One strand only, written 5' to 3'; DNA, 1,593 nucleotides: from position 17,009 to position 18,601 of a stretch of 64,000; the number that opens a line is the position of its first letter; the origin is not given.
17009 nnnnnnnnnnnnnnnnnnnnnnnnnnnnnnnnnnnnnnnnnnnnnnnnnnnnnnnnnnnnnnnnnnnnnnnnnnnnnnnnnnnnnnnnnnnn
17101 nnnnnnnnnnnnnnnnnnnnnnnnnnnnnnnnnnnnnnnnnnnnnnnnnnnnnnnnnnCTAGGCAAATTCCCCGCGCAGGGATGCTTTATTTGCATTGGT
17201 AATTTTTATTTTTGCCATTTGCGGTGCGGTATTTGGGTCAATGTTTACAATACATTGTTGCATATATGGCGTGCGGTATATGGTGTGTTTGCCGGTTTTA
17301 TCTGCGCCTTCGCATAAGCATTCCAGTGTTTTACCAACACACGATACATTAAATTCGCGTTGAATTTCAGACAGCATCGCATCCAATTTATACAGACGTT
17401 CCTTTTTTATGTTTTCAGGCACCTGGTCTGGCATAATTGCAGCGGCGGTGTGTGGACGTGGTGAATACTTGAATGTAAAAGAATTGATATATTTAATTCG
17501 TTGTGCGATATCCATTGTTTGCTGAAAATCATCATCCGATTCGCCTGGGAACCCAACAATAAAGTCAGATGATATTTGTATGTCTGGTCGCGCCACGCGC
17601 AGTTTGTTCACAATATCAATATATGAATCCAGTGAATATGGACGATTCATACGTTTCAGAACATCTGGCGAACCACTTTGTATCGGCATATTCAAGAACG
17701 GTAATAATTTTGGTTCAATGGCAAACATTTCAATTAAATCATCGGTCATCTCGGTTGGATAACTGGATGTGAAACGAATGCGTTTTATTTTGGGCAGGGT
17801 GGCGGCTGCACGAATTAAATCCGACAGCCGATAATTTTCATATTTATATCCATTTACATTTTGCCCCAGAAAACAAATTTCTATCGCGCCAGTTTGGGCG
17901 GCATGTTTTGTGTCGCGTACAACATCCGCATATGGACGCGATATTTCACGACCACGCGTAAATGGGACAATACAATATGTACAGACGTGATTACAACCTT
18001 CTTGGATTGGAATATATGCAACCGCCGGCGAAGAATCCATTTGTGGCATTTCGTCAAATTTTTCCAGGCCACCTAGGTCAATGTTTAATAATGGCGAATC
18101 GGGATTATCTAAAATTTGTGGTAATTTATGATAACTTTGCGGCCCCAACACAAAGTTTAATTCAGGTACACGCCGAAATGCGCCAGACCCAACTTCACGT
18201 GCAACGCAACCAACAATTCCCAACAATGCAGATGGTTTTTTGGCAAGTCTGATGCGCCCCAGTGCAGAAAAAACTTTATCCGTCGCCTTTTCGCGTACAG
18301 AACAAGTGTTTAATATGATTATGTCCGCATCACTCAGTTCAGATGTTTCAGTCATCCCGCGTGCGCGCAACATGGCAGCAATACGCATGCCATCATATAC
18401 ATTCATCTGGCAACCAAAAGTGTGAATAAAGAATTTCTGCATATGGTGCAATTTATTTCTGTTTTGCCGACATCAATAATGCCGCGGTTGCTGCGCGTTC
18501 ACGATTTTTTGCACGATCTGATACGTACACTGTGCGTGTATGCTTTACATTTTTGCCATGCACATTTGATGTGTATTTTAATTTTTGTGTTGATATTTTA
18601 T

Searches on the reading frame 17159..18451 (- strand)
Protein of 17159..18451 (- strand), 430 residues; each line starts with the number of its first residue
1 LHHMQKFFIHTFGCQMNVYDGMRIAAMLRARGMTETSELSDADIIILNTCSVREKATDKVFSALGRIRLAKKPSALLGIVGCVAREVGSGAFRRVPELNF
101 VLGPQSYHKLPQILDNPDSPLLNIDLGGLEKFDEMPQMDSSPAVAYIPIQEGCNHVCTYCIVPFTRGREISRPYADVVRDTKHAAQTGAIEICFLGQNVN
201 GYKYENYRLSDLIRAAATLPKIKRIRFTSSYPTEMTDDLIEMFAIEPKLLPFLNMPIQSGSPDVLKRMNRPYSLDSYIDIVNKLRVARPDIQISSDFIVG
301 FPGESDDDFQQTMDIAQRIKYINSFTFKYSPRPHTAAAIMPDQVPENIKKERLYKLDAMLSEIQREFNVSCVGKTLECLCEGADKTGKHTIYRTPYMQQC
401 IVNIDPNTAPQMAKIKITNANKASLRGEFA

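Call 50: search_protein_families(library=pfam, proteins=[window:17159-18451:-], max_evalue=0.001)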
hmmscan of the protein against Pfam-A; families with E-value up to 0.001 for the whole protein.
window:17159-18451:- (430 aa): 2 families
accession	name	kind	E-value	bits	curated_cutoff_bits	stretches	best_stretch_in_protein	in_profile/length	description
PF00919.26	UPF0004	-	2.3e-26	92.1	27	1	6-103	1-98/98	Uncharacterized protein family UPF0004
PF04055.27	Radical_SAM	-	1.5e-25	90.7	29.5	1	147-314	1-164/166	Radical SAM superfamily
